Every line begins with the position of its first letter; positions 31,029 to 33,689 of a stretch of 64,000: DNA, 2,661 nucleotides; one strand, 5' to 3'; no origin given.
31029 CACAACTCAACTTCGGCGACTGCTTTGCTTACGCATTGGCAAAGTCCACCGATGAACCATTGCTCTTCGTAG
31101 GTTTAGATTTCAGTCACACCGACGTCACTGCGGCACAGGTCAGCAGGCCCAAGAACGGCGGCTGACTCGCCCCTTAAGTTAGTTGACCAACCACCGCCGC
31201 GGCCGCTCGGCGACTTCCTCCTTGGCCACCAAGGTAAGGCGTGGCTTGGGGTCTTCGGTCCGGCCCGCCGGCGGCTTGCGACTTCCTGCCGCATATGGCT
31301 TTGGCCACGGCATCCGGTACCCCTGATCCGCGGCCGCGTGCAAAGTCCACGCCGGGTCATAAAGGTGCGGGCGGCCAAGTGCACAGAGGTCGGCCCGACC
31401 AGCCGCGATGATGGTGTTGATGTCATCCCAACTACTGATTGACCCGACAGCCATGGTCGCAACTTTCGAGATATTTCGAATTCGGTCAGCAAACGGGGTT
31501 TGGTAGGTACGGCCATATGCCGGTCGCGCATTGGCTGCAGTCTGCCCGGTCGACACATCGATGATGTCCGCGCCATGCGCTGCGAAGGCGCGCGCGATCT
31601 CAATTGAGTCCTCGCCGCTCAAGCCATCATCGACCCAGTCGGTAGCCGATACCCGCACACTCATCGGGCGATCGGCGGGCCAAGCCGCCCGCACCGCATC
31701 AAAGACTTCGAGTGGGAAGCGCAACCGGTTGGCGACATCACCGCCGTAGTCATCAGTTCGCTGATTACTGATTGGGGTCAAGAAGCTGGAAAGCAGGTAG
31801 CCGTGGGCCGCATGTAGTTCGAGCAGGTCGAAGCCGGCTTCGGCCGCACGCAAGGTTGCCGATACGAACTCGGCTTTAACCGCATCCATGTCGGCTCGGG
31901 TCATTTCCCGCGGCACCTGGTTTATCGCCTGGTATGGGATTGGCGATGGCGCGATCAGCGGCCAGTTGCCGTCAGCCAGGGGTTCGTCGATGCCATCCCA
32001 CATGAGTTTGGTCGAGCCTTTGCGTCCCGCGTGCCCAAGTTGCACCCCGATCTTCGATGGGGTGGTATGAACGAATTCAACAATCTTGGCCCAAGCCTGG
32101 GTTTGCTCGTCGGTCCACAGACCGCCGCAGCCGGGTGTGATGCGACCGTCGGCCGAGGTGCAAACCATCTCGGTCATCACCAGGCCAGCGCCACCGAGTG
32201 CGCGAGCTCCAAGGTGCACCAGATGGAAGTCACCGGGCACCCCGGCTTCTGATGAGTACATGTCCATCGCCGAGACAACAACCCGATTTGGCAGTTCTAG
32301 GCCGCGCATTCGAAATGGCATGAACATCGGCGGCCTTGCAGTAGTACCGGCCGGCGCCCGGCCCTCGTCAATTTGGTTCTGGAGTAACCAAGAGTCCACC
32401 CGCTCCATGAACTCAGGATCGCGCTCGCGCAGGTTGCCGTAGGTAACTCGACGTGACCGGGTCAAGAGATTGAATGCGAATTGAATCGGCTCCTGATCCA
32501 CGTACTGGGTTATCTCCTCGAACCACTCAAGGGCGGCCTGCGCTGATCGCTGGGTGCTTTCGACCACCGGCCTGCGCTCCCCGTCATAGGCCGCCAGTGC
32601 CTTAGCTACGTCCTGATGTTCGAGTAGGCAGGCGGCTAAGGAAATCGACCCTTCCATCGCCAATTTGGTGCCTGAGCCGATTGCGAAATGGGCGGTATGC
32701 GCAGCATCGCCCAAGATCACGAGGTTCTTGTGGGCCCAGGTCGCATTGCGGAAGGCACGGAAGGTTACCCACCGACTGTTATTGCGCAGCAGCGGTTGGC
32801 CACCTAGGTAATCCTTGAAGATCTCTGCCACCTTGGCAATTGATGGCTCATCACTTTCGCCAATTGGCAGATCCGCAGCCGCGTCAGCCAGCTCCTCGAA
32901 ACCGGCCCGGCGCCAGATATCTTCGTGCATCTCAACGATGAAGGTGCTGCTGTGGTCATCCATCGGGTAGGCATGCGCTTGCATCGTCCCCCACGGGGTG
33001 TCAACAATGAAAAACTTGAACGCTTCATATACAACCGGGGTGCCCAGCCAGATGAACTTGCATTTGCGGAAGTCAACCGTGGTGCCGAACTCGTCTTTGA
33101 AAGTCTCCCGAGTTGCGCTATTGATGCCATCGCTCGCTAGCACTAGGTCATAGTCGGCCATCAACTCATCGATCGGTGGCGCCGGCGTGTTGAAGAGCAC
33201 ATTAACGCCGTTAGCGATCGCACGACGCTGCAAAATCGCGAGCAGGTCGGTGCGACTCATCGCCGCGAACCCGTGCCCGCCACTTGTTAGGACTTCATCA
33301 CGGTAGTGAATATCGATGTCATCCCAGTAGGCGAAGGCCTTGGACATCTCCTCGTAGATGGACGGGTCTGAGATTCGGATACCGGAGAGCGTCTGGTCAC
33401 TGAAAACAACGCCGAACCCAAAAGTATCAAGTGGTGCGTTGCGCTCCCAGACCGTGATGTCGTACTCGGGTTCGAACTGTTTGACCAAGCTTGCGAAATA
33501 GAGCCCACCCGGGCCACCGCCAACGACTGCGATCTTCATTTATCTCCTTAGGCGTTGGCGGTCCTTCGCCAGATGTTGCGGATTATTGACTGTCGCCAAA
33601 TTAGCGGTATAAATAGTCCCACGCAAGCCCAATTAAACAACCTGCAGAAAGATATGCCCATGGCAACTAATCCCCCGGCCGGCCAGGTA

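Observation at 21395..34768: PaaX-linked CoA-thioester catabolic supercluster with an unusual enzyme combination (candidate undescribed aerobic hybrid pathway for an amino- or hydroxy-aromatic or alicyclic acid)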

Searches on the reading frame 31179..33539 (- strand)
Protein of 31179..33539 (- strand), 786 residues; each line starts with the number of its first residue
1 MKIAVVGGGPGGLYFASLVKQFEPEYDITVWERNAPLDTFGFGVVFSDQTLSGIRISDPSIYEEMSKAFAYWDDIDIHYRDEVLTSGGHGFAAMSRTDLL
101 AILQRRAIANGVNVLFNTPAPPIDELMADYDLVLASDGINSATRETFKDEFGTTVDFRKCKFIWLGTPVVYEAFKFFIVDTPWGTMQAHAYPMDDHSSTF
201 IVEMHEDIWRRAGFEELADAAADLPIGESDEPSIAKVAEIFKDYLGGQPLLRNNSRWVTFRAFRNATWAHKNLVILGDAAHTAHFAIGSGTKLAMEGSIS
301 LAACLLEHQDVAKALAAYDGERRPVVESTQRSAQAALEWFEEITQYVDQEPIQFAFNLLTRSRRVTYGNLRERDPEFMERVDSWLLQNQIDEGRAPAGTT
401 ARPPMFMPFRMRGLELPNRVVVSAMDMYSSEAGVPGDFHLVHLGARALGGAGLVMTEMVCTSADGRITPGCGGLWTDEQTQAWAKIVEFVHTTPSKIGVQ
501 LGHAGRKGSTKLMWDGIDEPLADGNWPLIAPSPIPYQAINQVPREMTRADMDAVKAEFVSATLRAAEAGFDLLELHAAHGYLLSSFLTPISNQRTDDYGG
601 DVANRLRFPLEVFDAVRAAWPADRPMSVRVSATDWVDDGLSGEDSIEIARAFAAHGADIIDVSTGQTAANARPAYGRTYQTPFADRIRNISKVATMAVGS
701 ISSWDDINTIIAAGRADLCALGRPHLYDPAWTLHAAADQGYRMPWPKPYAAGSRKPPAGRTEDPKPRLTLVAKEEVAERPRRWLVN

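Call 3: search_protein_families(library=pfam, proteins=[window:31179-33539:-])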
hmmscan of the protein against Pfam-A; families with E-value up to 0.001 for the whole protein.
window:31179-33539:- (786 aa): 2 families
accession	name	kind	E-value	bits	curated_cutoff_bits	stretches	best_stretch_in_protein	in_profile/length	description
PF00724.26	Oxidored_FMN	-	3e-67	227.8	27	1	405-736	2-336/342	NADH:flavin oxidoreductase / NADH oxidase family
PF01494.25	FAD_binding_3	-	1.7e-08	34.5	22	1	126-330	148-346/349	FAD binding domain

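Call 4: search_protein_families(library=ncbifam, proteins=[window:31179-33539:-])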
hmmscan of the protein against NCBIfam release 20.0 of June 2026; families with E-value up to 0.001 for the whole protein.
window:31179-33539:- (786 aa): 29 families (the best 25 are shown)
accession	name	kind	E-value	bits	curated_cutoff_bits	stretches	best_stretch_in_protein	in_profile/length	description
NF006101.0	PRK08255.1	equivalog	0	1182.4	1078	1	1-768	1-764/768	bifunctional salicylyl-CoA 5-hydroxylase/oxidoreductase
NF010047.0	PRK13523.1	equivalog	5.8e-90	301.7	431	1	405-751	5-336/339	NADPH dehydrogenase NamA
TIGR03997.1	mycofact_OYE_2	equivalog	4.8e-57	193.7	793.15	1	405-739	2-331/645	mycofactocin system FadH/OYE family oxidoreductase 2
NF041087.1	bile_acid_BaiCD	equivalog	1.2e-56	192.2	825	1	405-736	4-329/642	bile acid Fe-S flavoenzyme BaiCD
NF053547.1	violacein_VioD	equivalog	2.3e-53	181.4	620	1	2-358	1-348/372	flavin-dependent violacein biosynthesis monooxygenase VioD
NF007899.0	PRK10605.1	subfamily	1.5e-43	149.5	403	1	405-730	6-332/365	N-ethylmaleimide reductase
NF045592.1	bili_reduct_N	equivalog_domain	8.4e-36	123.8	425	1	405-739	2-334/363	bilirubin reductase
NF045599.1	bili_reduct_long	exception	1.2e-31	109.6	750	1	407-739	3-335/641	bilirubin reductase, long form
TIGR03996.1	mycofact_OYE_1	hypoth_equivalog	1.4e-21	76.7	627.9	1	413-737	10-324/633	mycofactocin system FadH/OYE family oxidoreductase 1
NF005313.0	PRK06847.1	subfamily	3.2e-19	69.1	372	1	2-331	6-342/375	hypothetical protein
NF005243.0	PRK06753.1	equivalog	4.6e-16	58.7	365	2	267-328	266-326/374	hypothetical protein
NF005566.0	PRK07236.1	subfamily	2.3e-12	46.5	333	1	269-335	303-370/386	hypothetical protein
NF005720.0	PRK07538.1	subfamily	6.6e-12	45.1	400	1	267-330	295-358/418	hypothetical protein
NF005761.0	PRK07588.1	equivalog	3.2e-09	36.2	454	1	264-342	272-351/392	FAD-binding domain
NF033623.1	urate_HpxO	equivalog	3.6e-09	36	500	1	267-328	272-334/381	FAD-dependent urate hydroxylase HpxO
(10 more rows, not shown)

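Call 7: find_homologous_proteins(query=window:31179-33539:-, max_evalue=1e-50)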
Query window:31179-33539:- (786 aa): 7999 proteins with E <= 1e-50 among 8000 candidates; the best 120 are listed.
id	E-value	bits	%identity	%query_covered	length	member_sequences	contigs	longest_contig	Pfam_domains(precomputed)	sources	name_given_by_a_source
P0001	0.0e+0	1697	93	100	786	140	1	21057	PF00724.27,PF01494.26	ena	-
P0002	0.0e+0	1576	85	100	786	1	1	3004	PF00724.27,PF01494.26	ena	-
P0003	0.0e+0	1378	74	100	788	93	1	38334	PF00724.27,PF01494.26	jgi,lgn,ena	-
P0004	0.0e+0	1372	74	100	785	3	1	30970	PF00724.27,PF01494.26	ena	-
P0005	0.0e+0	1366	74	100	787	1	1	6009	PF00724.27,PF01494.26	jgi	-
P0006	0.0e+0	1364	73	100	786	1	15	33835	PF00724.27,PF01494.26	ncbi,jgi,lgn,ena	jgi:anthraniloyl-CoA monooxygenase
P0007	0.0e+0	1362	73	100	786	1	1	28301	PF00724.27,PF01494.26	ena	-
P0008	0.0e+0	1362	73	100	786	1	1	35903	PF00724.27,PF01494.26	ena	-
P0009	0.0e+0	1362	73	100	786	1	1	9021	PF00724.27,PF01494.26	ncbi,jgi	jgi:anthraniloyl-CoA monooxygenase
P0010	0.0e+0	1362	73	100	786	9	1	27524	PF00724.27,PF01494.26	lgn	-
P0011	0.0e+0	1361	73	100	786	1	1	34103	PF00724.27,PF01494.26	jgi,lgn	jgi:anthraniloyl-CoA monooxygenase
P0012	0.0e+0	1361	73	100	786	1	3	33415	PF00724.27,PF01494.26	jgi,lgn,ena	-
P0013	0.0e+0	1360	73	100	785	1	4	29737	PF00724.27,PF01494.26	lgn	-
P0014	0.0e+0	1359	73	100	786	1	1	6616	PF00724.27,PF01494.26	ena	-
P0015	0.0e+0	1355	73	100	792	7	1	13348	PF00724.27,PF01494.26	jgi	jgi:anthraniloyl-CoA monooxygenase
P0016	0.0e+0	1354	73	100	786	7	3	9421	PF00724.27,PF01494.26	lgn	-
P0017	0.0e+0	1347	73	100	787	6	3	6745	PF00724.27,PF01494.26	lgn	-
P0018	0.0e+0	1343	72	100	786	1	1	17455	PF00724.27,PF01494.26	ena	-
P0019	0.0e+0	1342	72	100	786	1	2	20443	PF00724.27,PF01494.26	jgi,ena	-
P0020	0.0e+0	1342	72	100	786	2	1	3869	PF00724.27,PF01494.26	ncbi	-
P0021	0.0e+0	1338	72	100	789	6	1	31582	PF00724.27,PF01494.26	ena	-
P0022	0.0e+0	1334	71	100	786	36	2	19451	PF00724.27,PF01494.26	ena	-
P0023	0.0e+0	1331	73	100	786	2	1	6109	PF00724.27,PF01494.26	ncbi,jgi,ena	-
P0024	0.0e+0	1330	73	100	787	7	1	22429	PF00724.27,PF01494.26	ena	-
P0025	0.0e+0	1326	72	100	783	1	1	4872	PF00724.27,PF01494.26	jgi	jgi:anthraniloyl-CoA monooxygenase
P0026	0.0e+0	1325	71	100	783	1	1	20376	PF00724.27,PF01494.26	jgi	-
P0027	0.0e+0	1324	72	100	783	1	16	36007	PF00724.27,PF01494.26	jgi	jgi:anthraniloyl-CoA monooxygenase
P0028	0.0e+0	1322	72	100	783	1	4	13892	PF00724.27,PF01494.26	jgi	jgi:anthraniloyl-CoA monooxygenase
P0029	0.0e+0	1320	72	100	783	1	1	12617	PF00724.27,PF01494.26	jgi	jgi:anthraniloyl-CoA monooxygenase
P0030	0.0e+0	1320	71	100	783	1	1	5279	PF00724.27,PF01494.26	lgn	-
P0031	0.0e+0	1317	73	100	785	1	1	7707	PF00724.27,PF01494.26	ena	-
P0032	0.0e+0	1315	72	100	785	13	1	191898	PF00724.27,PF01494.26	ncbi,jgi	-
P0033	0.0e+0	1314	71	100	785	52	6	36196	PF00724.27,PF01494.26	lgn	-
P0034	0.0e+0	1312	72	100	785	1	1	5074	PF00724.27,PF01494.26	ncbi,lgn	ncbi:MAG: bifunctional salicylyl-CoA 5-hydroxylase/oxidoreductase [Actinomycetales bacterium]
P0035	0.0e+0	1308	71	100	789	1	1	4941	PF00724.27,PF01494.26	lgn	-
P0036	0.0e+0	1307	69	100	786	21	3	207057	PF00724.27,PF01494.26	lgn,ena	-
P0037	0.0e+0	1306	70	100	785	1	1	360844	PF00724.27,PF01494.26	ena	-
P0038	0.0e+0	1304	70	100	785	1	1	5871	PF00724.27,PF01494.26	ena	-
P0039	0.0e+0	1303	70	100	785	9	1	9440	PF00724.27,PF01494.26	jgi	jgi:anthraniloyl-CoA monooxygenase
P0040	0.0e+0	1303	70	100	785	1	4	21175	PF00724.27,PF01494.26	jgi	jgi:anthraniloyl-CoA monooxygenase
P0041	0.0e+0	1301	72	100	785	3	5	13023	PF00724.27,PF01494.26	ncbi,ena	-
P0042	0.0e+0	1300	70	100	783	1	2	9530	PF00724.27,PF01494.26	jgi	jgi:anthraniloyl-CoA monooxygenase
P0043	0.0e+0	1296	70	100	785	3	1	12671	PF00724.27,PF01494.26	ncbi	ncbi:MAG: bifunctional salicylyl-CoA 5-hydroxylase/oxidoreductase [Candidatus Nanopelagicales bacter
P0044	0.0e+0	1295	70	100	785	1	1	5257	PF00724.27,PF01494.26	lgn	-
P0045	0.0e+0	1295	70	100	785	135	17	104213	PF00724.27,PF01494.26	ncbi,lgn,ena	-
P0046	0.0e+0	1294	70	100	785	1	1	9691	PF00724.27,PF01494.26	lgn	-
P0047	0.0e+0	1294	70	100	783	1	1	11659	PF00724.27,PF01494.26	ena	-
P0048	0.0e+0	1293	70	100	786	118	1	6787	PF00724.27,PF01494.26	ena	-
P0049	0.0e+0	1293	70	100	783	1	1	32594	PF00724.27,PF01494.26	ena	-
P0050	0.0e+0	1293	70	100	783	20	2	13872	PF00724.27,PF01494.26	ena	-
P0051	0.0e+0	1293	70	100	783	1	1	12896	PF00724.27,PF01494.26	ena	-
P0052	0.0e+0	1292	69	100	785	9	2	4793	PF00724.27,PF01494.26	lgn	-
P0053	0.0e+0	1292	70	100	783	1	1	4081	PF00724.27,PF01494.26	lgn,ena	-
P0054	0.0e+0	1292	70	100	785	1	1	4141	PF00724.27,PF01494.26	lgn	-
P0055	0.0e+0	1292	70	100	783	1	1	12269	PF00724.27,PF01494.26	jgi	-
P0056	0.0e+0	1292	69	100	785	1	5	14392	PF00724.27,PF01494.26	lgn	-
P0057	0.0e+0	1292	70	100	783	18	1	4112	PF00724.27,PF01494.26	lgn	-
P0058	0.0e+0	1291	70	100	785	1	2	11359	PF00724.27,PF01494.26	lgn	-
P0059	0.0e+0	1291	69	100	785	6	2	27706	PF00724.27,PF01494.26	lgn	-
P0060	0.0e+0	1291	70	100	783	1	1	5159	PF00724.27,PF01494.26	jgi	-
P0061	0.0e+0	1291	70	100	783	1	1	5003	PF00724.27,PF01494.26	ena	-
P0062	0.0e+0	1291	70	100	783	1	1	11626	PF00724.27,PF01494.26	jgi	-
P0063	0.0e+0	1291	70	100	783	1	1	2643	PF00724.27,PF01494.26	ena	-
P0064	0.0e+0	1290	70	100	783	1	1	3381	PF00724.27,PF01494.26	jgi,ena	-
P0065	0.0e+0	1290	70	100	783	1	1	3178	PF00724.27,PF01494.26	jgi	-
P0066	0.0e+0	1290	70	100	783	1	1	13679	PF00724.27,PF01494.26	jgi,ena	-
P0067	0.0e+0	1290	70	100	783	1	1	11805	PF00724.27,PF01494.26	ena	-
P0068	0.0e+0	1290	70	100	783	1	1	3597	PF00724.27,PF01494.26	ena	-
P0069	0.0e+0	1290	69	100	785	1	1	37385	PF00724.27,PF01494.26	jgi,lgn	jgi:anthraniloyl-CoA monooxygenase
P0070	0.0e+0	1289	70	100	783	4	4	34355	PF00724.27,PF01494.26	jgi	jgi:anthraniloyl-CoA monooxygenase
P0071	0.0e+0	1289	70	100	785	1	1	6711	PF00724.27,PF01494.26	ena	-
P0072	0.0e+0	1289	69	100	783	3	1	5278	PF00724.27,PF01494.26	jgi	jgi:anthraniloyl-CoA monooxygenase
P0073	0.0e+0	1287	69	100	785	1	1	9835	PF00724.27,PF01494.26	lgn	-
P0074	0.0e+0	1286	69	100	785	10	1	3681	PF00724.27,PF01494.26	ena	-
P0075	0.0e+0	1286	69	100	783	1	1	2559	PF00724.27,PF01494.26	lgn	-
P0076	0.0e+0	1286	70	100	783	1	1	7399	PF00724.27,PF01494.26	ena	-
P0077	0.0e+0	1286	69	100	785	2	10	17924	PF00724.27,PF01494.26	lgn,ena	-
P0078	0.0e+0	1285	69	100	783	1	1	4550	PF00724.27,PF01494.26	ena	-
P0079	0.0e+0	1285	70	100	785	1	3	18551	PF00724.27,PF01494.26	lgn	-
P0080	0.0e+0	1284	68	100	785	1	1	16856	PF00724.27,PF01494.26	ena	-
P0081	0.0e+0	1283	69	100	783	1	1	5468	PF00724.27,PF01494.26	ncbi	-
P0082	0.0e+0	1283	69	100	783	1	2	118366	PF00724.27,PF01494.26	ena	-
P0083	0.0e+0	1281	68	100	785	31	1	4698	PF00724.27,PF01494.26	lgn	-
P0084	0.0e+0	1280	69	100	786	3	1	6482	PF00724.27,PF01494.26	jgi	jgi:anthraniloyl-CoA monooxygenase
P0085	0.0e+0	1279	69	100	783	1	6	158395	PF00724.27,PF01494.26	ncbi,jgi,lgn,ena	jgi:anthraniloyl-CoA monooxygenase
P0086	0.0e+0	1279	68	100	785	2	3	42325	PF00724.27,PF01494.26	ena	-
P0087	0.0e+0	1279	68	100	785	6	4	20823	PF00724.27,PF01494.26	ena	-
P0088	0.0e+0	1278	69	100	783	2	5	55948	PF00724.27,PF01494.26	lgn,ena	-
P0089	0.0e+0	1278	69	100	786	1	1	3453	PF00724.27,PF01494.26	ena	-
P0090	0.0e+0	1277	69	100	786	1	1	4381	PF00724.27,PF01494.26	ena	-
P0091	0.0e+0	1275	69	100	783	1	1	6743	PF00724.27,PF01494.26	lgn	-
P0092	0.0e+0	1270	67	100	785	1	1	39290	PF00724.27,PF01494.26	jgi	jgi:anthraniloyl-CoA monooxygenase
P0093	0.0e+0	1270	69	100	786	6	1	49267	PF00724.27,PF01494.26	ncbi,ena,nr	ncbi:MAG TPA: bifunctional salicylyl-CoA 5-hydroxylase/oxidoreductase [Nocardioidaceae bacterium]|nr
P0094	0.0e+0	1268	68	100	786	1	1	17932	PF00724.27,PF01494.26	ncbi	-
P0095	0.0e+0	1244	67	100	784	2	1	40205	PF00724.27,PF01494.26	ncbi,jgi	ncbi:MAG: hypothetical protein RL205_951 [Actinomycetota bacterium]|jgi:anthraniloyl-CoA monooxygena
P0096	0.0e+0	1240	68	100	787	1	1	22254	PF00724.27,PF01494.26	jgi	jgi:anthraniloyl-CoA monooxygenase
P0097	0.0e+0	1240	67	100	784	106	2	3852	PF00724.27,PF01494.26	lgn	-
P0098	0.0e+0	1230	71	94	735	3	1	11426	PF00724.27,PF01494.26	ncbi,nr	ncbi:MAG: bifunctional salicylyl-CoA 5-hydroxylase/oxidoreductase, partial [Candidatus Nanopelagical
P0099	0.0e+0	1224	66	100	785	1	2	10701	PF00724.27,PF01494.26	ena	-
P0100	0.0e+0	1222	66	100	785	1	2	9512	PF00724.27,PF01494.26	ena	-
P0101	0.0e+0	1206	65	100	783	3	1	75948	PF00724.27,PF01494.26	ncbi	-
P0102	0.0e+0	1206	67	100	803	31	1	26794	PF00724.27,PF01494.26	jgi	-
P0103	0.0e+0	1205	65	100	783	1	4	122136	PF00724.27,PF01494.26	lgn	-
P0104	0.0e+0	1204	65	100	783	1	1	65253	PF00724.27,PF01494.26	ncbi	-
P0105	0.0e+0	1201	67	100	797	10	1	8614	PF00724.27,PF01494.26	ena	-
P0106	0.0e+0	1200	65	100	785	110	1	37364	PF00724.27,PF01494.26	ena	-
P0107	0.0e+0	1199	66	100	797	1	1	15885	PF00724.27,PF01494.26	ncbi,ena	-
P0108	0.0e+0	1199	65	100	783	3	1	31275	PF00724.27,PF01494.26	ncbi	-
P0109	0.0e+0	1195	64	100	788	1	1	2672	PF00724.27,PF01494.26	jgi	-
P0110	0.0e+0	1194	64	100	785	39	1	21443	PF00724.27,PF01494.26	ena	-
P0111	0.0e+0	1193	65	100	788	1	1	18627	PF00724.27,PF05834.19,PF01494.26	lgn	-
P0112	0.0e+0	1191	64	100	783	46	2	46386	PF00724.27,PF01494.26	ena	-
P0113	0.0e+0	1172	64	100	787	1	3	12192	PF00724.27,PF05834.19,PF01494.26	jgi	jgi:anthraniloyl-CoA monooxygenase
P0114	0.0e+0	1166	64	100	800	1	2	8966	PF00724.27,PF01494.26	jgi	jgi:anthraniloyl-CoA monooxygenase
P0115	0.0e+0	1166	64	100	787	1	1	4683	PF00724.27,PF05834.19,PF01494.26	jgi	jgi:anthraniloyl-CoA monooxygenase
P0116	0.0e+0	1163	64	99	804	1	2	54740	PF00724.27,PF01494.26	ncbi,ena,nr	ncbi:MAG: bifunctional salicylyl-CoA 5-hydroxylase/oxidoreductase [Candidatus Dormibacteraeota bacte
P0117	0.0e+0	1162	63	100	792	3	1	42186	PF00724.27,PF01494.26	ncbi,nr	ncbi:MAG: bifunctional salicylyl-CoA 5-hydroxylase/oxidoreductase [Actinomycetota bacterium]|nr:bifu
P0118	0.0e+0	1162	63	100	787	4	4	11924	PF00724.27,PF01494.26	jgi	jgi:anthraniloyl-CoA monooxygenase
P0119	0.0e+0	1161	63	100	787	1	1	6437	PF00724.27,PF01494.26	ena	-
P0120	0.0e+0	1161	64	100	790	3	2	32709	PF00724.27,PF01494.26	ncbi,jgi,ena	-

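Call 9: find_related_loci(query=A1, collection=genome_contigs, flank=10000)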
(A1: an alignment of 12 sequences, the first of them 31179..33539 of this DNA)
Query A1 (786 aa) in genome_contigs; peptide patterns used: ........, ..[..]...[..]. (x = any residue, [..] = any of these).
600 stretches matched a pattern (row limit reached: there are more); 598 encode a relative of the query (tblastn E <= 1e-3); the best 80 are kept; 80 distinct loci.
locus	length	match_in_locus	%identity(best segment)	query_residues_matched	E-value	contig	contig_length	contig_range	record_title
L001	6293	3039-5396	92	1-786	0e+0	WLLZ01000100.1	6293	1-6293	MAG: Actinomycetota bacterium isolate UFOp-RH-20apr16-112 RH-20apr16-112-c100, whole genome shotgun sequence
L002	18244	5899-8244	74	1-784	0e+0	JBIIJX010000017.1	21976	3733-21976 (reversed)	MAG: Candidatus Nanopelagicales bacterium isolate ME2001-10-09pf_3300042861_group1_bin215 Rohwer_bin358_scaffold_1497_c2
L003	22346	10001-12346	68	1-783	0e+0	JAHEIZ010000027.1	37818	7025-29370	MAG: Actinomycetes bacterium isolate Ww53 NODE_1050_length_37818_cov_6.170040, whole genome shotgun sequence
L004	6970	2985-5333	65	1-785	0e+0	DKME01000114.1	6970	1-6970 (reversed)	MAG TPA_asm: Actinobacteria bacterium UBA7422 UBA7422_contig_40606, whole genome shotgun sequence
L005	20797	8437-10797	64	1-783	0e+0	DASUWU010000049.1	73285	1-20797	MAG TPA_asm: Streptosporangiaceae bacterium isolate SMAG_U1851 k141_1223074, whole genome shotgun sequence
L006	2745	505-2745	65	1-749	0e+0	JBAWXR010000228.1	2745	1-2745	MAG: Actinomycetes bacterium isolate ELA068 MAG068_228, whole genome shotgun sequence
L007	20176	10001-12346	63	1-783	0e+0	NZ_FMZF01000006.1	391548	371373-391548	Geodermatophilus telluris strain DSM 45421, whole genome shotgun sequence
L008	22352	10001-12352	62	1-783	0e+0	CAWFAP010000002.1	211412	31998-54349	MAG: uncultured Actinomycetes bacterium isolate MFD01213.bin.1.50 genome assembly, contig: contig_11970, whole genome sh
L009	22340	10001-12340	63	1-783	0e+0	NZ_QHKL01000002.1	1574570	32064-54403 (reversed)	Amycolatopsis sp. WAC 01376 AA000371-2_WAC01376, whole genome shotgun sequence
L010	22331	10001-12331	62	1-778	0e+0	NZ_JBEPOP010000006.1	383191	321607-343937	Paenarthrobacter sp. 4246 Ga0501511_06, whole genome shotgun sequence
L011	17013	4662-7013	62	2-783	0e+0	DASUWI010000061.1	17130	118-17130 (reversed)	MAG TPA_asm: Candidatus Dormiibacterota bacterium isolate SMAG_U1839 k141_586355, whole genome shotgun sequence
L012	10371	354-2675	62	1-786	0e+0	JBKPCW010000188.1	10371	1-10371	MAG: Candidatus Dormiibacterota bacterium isolate GB_EKS_MAG_00041 GB_EKS_000000449521, whole genome shotgun sequence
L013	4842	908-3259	62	1-783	0e+0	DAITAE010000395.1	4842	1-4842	MAG TPA_asm: Streptosporangiaceae bacterium isolate CTOTU27891 NODE_4064_length_4842_cov_6.663881, whole genome shotgun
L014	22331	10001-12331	63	1-783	0e+0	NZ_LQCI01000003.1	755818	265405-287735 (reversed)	Amycolatopsis regifaucium strain GY080 contig_11, whole genome shotgun sequence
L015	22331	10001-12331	63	1-783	0e+0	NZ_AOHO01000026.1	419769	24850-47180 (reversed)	Amycolatopsis decaplanina DSM 44594 Contig0026, whole genome shotgun sequence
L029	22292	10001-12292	63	1-773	0e+0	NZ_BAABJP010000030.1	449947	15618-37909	Pseudonocardia eucalypti strain JCM 18303 sequence30, whole genome shotgun sequence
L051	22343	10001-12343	60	1-783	0e+0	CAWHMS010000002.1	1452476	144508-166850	MAG: uncultured Actinomycetota bacterium isolate MFD02840.bin.1.11 genome assembly, contig: contig_23135, whole genome s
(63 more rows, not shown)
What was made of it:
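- Streptomyces homologues are as similar to the window protein (about 60-61%) as the Arthrobacter ones (call 9).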

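Call 20: find_encoding_contigs(protein=P0037, flank=10000, max_places=2)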
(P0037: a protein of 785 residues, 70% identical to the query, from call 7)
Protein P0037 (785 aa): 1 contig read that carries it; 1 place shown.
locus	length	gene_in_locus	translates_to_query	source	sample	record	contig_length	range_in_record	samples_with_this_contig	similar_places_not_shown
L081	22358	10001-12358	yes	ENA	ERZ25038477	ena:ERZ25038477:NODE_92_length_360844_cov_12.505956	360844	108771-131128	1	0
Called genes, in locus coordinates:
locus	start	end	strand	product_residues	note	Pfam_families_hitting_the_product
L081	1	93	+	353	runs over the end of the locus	PF02653:BPD_transp_2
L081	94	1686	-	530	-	PF01558:POR, PF20169:DUF6537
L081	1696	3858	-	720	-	PF02775:TPP_enzyme_C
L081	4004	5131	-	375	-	PF02311:AraC_binding (faint), PF12973:Cupin_7 (faint), PF07883:Cupin_2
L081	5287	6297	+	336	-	PF00795:CN_hydrolase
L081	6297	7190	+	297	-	PF01557:FAA_hydrolase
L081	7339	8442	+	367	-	PF00296:Bac_luciferase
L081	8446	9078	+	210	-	PF01613:Flavin_Reduct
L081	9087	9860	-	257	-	PF00106:adh_short, PF08659:KR, PF13561:adh_short_C2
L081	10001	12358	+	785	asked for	PF01494:FAD_binding_3, PF00724:Oxidored_FMN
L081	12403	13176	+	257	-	PF04199:Cyclase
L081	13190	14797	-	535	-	PF00890:FAD_binding_2 (faint), PF01266:DAO, PF01494:FAD_binding_3 (weak), PF01946:Thi4 (weak), PF12831:FAD_oxidored (weak), PF13450:NAD_binding_8, PF01593:Amino_oxidase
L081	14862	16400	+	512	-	PF00890:FAD_binding_2 (faint), PF01266:DAO, PF01494:FAD_binding_3 (weak), PF01593:Amino_oxidase, PF03486:HI0933_like (faint), PF07992:Pyr_redox_2 (faint), PF13450:NAD_binding_8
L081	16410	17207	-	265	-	PF00378:ECH_1, PF16113:ECH_2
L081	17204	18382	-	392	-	PF00108:Thiolase_N, PF02803:Thiolase_C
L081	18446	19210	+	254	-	PF00106:adh_short, PF01370:Epimerase (weak), PF08659:KR, PF13460:NAD_binding_10 (weak), PF13561:adh_short_C2, PF23441:SDR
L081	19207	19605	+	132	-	PF01042:Ribonuc_L-PSP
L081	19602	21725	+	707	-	PF02629:CoA_binding, PF13380:CoA_binding_2, PF13607:Succ_CoA_lig, PF19045:Ligase_CoA_2, PF13549:ATP-grasp_5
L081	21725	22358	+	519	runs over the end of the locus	PF00501:AMP-binding, PF13193:AMP-binding_C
